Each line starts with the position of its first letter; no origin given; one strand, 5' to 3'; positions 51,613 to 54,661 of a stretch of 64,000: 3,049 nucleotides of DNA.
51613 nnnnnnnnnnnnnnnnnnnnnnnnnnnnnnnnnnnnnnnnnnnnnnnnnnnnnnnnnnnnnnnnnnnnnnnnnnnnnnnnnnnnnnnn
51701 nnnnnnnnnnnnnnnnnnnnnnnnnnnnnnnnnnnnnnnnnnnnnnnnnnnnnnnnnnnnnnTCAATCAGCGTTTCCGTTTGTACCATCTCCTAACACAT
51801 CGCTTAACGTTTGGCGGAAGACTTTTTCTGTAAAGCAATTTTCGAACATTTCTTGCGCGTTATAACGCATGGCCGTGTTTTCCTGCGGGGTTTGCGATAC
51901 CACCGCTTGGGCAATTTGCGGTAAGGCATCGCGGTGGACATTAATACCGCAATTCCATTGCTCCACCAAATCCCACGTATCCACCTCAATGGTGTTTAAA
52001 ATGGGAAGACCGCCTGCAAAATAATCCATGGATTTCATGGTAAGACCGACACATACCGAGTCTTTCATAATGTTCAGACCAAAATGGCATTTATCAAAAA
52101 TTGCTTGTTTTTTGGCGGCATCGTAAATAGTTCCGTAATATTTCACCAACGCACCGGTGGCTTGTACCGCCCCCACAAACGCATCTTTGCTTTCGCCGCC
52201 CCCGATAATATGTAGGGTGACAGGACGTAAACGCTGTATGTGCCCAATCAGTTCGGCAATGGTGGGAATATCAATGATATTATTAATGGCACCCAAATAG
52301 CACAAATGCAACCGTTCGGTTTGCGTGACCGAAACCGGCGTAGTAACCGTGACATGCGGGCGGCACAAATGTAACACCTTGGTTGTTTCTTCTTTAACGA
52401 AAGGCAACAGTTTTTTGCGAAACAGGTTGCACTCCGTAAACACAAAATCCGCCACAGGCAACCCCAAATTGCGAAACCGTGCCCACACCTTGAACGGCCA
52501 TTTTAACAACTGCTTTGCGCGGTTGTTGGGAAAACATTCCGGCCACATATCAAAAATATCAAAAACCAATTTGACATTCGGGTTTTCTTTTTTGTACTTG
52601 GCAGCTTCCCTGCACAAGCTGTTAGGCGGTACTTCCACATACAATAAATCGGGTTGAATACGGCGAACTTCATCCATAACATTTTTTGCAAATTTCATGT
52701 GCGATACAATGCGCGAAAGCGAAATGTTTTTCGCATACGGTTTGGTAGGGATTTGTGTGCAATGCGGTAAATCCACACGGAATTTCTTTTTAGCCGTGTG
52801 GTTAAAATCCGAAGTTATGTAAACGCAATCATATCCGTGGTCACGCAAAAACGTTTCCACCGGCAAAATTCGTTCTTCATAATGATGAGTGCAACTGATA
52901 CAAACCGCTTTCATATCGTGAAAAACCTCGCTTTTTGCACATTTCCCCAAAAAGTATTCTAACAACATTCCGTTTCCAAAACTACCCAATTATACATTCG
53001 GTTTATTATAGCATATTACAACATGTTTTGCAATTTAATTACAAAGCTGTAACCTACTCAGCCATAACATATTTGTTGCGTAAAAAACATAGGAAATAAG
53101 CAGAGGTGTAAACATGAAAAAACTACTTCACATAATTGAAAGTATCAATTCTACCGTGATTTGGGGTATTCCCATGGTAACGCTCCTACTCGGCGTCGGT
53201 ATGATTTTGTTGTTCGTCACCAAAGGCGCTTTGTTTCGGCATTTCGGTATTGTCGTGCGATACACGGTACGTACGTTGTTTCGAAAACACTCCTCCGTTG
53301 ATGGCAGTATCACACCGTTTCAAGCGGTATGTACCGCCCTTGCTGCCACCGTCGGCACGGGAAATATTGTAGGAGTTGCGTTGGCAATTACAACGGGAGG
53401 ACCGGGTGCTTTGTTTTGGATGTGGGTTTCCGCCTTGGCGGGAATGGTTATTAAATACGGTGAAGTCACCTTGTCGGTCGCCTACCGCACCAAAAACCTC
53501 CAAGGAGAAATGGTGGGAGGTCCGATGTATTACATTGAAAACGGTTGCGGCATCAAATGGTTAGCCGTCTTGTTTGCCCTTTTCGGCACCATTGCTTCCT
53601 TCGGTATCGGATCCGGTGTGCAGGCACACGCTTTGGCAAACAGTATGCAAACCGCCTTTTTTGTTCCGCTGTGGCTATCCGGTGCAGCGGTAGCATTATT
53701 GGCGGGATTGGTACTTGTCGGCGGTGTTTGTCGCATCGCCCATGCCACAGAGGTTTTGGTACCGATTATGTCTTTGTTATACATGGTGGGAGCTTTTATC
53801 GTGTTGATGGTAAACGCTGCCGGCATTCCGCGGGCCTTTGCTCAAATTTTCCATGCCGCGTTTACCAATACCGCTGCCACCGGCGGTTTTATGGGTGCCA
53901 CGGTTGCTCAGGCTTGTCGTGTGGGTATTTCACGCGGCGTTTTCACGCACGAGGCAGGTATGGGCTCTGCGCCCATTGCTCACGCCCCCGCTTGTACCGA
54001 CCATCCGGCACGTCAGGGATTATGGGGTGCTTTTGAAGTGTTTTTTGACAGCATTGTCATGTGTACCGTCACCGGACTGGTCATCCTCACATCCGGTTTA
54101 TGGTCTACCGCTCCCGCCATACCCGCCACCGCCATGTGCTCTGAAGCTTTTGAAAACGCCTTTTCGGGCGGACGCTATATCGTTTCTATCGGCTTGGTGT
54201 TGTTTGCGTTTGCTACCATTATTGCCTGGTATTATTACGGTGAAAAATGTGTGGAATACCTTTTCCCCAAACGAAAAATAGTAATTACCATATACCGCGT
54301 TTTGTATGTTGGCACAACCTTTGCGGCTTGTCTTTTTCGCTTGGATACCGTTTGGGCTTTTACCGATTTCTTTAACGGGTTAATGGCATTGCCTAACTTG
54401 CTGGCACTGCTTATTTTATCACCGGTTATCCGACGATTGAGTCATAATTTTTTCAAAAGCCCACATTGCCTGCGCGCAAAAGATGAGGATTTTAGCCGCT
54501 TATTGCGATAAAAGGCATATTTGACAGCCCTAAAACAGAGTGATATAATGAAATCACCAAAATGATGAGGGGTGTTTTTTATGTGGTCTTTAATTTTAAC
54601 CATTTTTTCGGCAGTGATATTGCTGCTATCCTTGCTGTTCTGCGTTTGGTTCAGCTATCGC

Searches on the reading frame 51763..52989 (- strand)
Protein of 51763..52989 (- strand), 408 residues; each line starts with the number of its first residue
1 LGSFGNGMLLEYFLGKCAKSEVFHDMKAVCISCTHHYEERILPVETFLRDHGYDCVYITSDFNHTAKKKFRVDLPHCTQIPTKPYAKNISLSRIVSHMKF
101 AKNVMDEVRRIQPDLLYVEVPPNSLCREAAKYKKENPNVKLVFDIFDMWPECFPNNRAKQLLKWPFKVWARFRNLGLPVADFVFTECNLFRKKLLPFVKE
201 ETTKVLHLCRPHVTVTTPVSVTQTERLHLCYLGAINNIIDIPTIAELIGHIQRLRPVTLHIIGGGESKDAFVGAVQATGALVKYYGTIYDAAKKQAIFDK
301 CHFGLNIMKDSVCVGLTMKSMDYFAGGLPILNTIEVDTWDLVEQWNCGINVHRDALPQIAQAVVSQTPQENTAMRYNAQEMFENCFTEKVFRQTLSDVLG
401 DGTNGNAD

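Call 7: search_protein_families(library=pfam, proteins=[window:51763-52989:-], max_evalue=0.001)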
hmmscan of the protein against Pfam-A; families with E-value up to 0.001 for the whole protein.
window:51763-52989:- (408 aa): 1 family
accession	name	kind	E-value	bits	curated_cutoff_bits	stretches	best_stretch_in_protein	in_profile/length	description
PF13692.12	Glyco_trans_1_4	-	0.00093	19.9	27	0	229-364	4-137/142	Glycosyl transferases group 1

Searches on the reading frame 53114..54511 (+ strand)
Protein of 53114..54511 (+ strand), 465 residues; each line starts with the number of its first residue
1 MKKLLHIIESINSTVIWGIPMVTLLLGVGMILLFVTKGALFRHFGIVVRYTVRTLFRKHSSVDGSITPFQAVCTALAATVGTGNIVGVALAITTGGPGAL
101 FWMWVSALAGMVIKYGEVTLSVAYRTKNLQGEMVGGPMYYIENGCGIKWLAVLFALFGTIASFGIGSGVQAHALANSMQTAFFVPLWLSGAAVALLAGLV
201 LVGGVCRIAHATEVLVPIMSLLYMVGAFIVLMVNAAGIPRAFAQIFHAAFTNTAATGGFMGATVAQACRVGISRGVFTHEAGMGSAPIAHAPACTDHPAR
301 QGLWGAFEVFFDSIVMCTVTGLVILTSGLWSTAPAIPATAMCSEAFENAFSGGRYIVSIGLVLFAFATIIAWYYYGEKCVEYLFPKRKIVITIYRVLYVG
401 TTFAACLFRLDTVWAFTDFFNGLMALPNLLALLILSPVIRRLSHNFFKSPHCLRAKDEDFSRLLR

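Call 7: search_protein_families(library=pfam, proteins=[window:53114-54511:+], max_evalue=0.001)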
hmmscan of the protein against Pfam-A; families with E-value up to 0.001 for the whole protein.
window:53114-54511:+ (465 aa): 1 family
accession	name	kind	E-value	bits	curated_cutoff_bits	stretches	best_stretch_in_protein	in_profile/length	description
PF01235.23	Na_Ala_symp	-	2.9e-129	432.2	24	1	56-448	3-381/392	Sodium:alanine symporter family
